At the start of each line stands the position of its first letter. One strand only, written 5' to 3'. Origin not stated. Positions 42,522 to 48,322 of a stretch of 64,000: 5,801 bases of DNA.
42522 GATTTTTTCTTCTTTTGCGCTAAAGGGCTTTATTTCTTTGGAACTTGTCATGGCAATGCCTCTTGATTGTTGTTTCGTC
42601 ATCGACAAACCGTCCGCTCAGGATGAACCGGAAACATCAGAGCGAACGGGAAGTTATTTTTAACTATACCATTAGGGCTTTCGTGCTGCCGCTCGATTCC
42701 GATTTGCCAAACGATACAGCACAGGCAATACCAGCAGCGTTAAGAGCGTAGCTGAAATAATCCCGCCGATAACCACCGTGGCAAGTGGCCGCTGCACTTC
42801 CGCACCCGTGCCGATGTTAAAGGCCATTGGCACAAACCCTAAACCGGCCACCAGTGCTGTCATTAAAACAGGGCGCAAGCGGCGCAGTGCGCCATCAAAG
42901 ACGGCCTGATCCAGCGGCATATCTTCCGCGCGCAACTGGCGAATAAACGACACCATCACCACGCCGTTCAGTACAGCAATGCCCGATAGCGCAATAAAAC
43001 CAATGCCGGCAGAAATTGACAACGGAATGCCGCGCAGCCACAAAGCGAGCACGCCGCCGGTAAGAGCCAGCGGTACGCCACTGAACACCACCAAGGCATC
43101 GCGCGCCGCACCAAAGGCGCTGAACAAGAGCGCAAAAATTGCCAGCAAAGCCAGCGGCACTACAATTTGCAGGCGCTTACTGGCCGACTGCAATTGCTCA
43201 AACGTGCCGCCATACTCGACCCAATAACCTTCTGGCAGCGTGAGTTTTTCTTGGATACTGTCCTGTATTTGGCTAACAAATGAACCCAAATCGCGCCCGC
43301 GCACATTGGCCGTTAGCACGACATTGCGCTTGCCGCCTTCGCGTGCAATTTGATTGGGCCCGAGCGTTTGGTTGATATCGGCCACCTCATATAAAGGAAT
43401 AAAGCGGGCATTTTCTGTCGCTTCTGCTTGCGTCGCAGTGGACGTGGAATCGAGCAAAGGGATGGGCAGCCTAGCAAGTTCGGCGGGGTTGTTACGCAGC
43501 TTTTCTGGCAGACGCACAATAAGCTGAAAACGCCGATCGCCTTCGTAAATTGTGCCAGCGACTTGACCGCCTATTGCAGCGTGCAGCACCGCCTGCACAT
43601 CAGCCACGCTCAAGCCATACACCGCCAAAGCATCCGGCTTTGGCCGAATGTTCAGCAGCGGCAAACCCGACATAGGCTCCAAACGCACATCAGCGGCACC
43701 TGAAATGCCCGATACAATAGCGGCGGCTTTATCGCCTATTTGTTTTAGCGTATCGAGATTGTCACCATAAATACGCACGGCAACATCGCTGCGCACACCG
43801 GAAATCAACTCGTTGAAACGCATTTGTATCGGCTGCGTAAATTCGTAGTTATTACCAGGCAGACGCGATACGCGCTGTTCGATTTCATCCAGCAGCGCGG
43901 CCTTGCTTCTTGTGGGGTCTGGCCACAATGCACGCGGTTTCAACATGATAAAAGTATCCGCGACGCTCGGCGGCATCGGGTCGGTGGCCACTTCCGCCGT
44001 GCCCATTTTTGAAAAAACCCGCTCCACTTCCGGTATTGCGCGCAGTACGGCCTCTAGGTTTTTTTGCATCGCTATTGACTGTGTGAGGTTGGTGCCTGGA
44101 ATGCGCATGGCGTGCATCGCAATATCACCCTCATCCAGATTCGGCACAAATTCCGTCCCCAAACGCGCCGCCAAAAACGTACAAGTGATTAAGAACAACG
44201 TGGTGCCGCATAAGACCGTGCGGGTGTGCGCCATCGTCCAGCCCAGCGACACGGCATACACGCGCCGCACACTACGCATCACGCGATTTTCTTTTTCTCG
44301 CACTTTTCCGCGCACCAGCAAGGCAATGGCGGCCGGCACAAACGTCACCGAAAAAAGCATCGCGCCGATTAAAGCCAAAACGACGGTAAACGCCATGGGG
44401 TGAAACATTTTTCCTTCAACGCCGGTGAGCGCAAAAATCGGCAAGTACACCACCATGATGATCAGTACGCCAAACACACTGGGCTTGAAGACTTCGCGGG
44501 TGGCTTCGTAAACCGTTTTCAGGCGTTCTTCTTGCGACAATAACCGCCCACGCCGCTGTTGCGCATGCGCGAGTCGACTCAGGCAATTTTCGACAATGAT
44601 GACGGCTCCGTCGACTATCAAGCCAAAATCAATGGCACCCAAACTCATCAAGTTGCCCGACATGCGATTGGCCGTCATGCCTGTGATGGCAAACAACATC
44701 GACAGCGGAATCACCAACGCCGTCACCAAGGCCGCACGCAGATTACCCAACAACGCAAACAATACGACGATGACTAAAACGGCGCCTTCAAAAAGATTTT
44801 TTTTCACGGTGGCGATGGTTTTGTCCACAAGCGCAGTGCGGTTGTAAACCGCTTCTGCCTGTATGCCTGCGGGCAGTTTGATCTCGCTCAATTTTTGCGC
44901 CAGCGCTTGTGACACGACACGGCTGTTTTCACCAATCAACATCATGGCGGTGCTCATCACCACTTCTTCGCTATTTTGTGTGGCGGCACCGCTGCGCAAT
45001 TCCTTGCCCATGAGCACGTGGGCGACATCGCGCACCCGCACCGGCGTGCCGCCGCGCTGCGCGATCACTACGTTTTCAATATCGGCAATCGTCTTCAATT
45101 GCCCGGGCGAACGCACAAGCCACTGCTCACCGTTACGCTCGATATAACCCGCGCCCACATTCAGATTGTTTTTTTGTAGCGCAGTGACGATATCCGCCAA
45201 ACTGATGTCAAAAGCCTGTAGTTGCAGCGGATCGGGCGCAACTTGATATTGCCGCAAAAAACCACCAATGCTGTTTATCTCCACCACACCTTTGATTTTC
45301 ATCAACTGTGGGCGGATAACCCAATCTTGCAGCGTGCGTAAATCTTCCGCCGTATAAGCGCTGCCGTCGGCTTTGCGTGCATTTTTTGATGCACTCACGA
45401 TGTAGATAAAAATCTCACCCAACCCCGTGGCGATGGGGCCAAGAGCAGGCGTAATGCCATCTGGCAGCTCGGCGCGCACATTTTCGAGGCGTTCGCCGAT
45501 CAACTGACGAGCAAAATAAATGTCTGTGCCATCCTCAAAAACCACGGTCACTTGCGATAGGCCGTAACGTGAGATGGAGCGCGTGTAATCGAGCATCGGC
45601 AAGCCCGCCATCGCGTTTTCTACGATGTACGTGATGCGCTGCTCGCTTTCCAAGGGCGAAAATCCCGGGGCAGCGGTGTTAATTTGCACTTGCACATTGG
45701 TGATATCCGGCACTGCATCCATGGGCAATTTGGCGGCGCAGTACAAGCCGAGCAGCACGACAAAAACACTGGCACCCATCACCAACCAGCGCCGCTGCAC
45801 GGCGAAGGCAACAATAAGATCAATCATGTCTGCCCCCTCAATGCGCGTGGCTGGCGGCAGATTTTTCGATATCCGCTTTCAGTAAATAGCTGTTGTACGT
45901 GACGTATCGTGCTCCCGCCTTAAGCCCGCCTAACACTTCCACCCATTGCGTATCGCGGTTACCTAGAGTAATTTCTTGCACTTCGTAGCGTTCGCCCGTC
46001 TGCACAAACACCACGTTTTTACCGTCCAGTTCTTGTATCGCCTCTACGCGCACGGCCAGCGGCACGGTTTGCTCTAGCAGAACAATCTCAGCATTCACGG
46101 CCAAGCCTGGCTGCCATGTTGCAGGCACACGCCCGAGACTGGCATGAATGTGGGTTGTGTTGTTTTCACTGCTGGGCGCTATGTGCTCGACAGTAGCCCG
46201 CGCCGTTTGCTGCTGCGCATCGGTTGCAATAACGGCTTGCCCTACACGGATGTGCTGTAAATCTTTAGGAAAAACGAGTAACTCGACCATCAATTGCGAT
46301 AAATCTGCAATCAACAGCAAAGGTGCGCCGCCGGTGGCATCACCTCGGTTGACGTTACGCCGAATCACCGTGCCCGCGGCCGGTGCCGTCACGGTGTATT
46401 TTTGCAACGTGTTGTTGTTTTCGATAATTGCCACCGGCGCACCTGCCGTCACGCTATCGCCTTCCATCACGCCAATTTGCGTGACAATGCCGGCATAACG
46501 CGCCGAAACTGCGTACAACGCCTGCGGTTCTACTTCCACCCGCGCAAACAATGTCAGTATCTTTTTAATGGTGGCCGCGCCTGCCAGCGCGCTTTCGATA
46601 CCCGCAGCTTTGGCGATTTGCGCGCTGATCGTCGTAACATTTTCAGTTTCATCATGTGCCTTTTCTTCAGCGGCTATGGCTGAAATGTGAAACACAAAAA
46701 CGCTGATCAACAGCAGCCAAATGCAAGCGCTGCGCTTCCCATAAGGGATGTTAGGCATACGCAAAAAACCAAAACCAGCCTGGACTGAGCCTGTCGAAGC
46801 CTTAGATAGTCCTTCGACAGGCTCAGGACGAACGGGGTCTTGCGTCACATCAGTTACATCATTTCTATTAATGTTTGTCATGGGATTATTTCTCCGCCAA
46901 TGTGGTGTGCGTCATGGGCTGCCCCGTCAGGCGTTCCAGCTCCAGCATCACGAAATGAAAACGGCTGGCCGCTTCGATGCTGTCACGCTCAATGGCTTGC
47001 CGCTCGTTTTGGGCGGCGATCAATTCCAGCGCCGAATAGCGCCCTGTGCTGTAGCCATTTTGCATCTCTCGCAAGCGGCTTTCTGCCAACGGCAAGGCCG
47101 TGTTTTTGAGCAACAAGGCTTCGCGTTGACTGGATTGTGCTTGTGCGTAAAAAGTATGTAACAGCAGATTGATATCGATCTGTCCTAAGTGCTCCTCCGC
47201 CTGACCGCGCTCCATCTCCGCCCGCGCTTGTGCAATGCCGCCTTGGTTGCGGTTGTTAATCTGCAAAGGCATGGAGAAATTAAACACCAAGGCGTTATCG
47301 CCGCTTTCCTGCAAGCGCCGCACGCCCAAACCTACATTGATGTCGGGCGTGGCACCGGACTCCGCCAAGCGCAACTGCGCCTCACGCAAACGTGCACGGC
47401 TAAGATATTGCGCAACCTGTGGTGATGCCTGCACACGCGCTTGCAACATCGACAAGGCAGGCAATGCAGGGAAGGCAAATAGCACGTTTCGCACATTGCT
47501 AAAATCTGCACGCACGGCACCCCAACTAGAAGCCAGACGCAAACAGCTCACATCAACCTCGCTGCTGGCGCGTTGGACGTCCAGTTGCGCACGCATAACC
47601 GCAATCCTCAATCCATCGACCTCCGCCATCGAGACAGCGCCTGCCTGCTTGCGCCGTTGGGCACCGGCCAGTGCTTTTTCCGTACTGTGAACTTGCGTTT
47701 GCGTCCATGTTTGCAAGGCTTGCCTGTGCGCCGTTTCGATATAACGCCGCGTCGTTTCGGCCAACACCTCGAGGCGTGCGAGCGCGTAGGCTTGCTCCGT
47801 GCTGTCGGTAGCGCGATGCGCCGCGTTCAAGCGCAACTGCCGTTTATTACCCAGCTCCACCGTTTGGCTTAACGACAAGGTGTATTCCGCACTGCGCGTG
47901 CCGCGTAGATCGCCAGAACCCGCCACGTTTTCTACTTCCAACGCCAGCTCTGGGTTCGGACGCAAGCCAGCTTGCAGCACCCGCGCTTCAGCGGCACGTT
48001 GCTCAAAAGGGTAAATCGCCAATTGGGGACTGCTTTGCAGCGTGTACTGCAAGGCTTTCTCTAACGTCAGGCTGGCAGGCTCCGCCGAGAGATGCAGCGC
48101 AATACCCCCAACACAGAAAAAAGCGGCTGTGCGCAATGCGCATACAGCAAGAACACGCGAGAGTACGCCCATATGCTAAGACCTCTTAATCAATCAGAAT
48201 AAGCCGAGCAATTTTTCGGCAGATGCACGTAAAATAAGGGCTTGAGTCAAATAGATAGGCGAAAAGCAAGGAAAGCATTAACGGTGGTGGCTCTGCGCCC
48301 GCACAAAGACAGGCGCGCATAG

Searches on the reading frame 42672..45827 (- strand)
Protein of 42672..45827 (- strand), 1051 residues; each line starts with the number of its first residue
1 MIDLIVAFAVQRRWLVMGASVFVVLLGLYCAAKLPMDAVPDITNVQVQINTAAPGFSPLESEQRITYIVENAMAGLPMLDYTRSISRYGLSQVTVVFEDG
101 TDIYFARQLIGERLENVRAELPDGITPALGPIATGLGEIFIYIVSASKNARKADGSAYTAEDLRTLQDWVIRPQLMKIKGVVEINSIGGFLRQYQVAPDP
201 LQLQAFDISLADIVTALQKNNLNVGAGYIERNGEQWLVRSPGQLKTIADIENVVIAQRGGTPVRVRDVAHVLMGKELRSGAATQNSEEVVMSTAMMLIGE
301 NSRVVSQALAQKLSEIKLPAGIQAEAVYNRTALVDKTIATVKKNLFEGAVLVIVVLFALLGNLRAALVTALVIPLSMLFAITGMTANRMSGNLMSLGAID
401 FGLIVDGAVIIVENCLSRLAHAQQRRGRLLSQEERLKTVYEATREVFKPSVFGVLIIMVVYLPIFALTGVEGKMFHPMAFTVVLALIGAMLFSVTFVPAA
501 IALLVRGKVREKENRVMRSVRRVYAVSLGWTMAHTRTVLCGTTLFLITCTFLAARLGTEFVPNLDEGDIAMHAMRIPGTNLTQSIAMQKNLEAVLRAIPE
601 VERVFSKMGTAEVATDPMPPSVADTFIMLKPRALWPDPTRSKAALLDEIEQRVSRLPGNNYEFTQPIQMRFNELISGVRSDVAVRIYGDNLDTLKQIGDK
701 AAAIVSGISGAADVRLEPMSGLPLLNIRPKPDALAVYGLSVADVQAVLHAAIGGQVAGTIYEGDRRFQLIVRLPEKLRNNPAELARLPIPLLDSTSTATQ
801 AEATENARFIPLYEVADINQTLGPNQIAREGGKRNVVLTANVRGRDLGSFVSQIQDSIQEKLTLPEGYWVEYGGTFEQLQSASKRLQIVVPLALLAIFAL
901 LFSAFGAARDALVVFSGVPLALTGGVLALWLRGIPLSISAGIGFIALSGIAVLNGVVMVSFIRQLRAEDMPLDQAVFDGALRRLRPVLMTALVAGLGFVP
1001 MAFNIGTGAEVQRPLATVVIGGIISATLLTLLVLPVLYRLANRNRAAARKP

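Call 61: search_protein_families(library=pfam, proteins=[window:42672-45827:-], max_evalue=0.00001)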
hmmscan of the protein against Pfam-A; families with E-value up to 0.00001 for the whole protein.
window:42672-45827:- (1051 aa): 1 family
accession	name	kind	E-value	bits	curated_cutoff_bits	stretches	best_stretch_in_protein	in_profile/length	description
PF00873.25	ACR_tran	-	0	1048.3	28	1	5-1041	1-1020/1021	AcrB/AcrD/AcrF family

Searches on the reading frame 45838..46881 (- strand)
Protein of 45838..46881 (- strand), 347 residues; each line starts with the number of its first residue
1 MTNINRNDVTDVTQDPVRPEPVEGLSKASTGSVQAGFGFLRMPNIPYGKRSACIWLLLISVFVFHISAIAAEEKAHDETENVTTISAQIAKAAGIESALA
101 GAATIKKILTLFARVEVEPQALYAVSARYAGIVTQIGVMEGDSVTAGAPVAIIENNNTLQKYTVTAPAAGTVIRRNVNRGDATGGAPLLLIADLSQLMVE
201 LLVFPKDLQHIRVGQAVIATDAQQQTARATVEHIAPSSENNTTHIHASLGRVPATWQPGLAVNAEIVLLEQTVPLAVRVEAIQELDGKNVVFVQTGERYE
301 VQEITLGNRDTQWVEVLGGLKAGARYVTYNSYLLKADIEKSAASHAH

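Call 61: search_protein_families(library=pfam, proteins=[window:45838-46881:-], max_evalue=0.00001)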
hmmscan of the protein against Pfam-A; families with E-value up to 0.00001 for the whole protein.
window:45838-46881:- (347 aa): 2 families
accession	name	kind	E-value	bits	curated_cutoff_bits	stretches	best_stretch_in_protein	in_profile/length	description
PF16576.10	HlyD_D23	-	1.3e-16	61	30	1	154-243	101-193/214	Barrel-sandwich domain of CusB or HlyD membrane-fusion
PF13437.12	HlyD_3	-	1.1e-15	58.8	22.2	1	163-246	1-88/106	HlyD family secretion protein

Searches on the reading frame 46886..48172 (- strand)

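Call 61: search_protein_families(library=pfam, proteins=[window:46886-48172:-], max_evalue=0.00001)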
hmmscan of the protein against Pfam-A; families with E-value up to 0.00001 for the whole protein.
window:46886-48172:- (428 aa): 1 family
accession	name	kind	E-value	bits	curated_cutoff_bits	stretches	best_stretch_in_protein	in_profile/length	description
PF02321.23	OEP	-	1.8e-35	122.9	22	2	242-417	4-187/187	Outer membrane efflux protein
